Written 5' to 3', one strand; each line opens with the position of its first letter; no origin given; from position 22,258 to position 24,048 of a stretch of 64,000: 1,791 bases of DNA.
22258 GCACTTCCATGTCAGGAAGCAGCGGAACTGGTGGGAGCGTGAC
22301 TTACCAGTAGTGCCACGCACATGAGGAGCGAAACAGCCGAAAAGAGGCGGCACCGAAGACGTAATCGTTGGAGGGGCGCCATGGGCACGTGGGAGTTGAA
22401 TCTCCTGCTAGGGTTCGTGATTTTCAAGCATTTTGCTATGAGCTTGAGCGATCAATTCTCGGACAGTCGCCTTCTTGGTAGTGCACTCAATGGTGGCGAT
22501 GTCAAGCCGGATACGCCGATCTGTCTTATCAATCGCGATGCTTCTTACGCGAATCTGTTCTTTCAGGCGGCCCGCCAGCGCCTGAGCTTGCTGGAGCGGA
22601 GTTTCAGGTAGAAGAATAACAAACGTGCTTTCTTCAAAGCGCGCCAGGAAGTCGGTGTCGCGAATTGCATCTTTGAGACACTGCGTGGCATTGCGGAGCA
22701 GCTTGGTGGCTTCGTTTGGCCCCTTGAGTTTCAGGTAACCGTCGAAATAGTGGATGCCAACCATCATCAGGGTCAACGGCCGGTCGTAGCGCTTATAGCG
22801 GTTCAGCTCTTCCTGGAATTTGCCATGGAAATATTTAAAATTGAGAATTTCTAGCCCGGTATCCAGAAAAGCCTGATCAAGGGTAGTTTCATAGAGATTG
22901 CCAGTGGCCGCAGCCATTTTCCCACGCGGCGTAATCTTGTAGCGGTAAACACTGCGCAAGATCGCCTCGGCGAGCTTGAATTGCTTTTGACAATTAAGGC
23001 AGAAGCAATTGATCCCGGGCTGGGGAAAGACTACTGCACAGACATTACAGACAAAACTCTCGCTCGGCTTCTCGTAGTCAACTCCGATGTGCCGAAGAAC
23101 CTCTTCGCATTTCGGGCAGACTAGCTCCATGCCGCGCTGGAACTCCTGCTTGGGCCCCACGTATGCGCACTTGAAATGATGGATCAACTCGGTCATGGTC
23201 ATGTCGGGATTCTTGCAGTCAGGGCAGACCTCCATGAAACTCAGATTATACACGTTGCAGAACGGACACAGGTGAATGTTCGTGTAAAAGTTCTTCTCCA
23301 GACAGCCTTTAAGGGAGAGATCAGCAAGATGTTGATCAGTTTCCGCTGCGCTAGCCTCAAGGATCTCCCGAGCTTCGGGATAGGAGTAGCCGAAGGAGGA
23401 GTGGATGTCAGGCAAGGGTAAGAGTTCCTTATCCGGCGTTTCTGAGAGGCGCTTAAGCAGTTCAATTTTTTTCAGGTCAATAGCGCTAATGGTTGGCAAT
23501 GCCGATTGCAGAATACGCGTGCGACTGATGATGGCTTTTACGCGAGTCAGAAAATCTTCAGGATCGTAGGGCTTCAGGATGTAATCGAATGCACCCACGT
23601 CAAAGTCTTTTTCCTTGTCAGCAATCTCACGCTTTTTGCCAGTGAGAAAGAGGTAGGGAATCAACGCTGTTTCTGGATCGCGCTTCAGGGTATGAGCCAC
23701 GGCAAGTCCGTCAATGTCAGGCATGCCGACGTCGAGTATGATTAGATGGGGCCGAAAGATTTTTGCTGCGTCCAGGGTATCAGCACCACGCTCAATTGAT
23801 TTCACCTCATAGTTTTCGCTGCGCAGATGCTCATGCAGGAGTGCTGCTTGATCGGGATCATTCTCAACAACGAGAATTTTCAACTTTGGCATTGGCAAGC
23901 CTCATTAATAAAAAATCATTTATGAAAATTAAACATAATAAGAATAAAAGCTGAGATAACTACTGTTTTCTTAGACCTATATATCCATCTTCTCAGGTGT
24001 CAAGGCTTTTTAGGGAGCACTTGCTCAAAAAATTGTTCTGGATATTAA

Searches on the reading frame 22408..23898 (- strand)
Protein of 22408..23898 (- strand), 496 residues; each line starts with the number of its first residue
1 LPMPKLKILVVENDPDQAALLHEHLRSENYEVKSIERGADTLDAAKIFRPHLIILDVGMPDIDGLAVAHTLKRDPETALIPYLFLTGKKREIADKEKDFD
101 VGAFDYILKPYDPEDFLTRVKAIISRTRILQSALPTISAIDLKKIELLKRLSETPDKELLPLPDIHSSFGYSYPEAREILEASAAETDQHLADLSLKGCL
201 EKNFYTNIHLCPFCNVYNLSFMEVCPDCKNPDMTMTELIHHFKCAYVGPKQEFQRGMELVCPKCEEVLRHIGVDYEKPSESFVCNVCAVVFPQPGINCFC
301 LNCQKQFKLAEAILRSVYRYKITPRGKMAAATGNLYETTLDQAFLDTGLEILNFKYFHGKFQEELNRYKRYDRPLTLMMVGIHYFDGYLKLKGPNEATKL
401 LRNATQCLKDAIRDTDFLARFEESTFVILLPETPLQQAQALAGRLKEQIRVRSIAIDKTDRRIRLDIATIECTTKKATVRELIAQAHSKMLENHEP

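Call 75: search_protein_families(library=pfam, proteins=[window:22408-23898:-], max_evalue=0.00001)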
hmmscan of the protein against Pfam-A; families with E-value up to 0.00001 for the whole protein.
window:22408-23898:- (496 aa): 3 families
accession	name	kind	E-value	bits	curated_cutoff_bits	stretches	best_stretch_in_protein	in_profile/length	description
PF18551.6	TackOD1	-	4.1e-49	167.1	32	1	143-322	9-188/188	Thaumarchaeal output domain 1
PF00072.30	Response_reg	-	3.4e-22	79.2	30.2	1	8-120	1-110/111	Response regulator receiver domain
PF00990.26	GGDEF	-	1.9e-19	70.4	23.8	1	348-492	6-153/161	Diguanylate cyclase, GGDEF domain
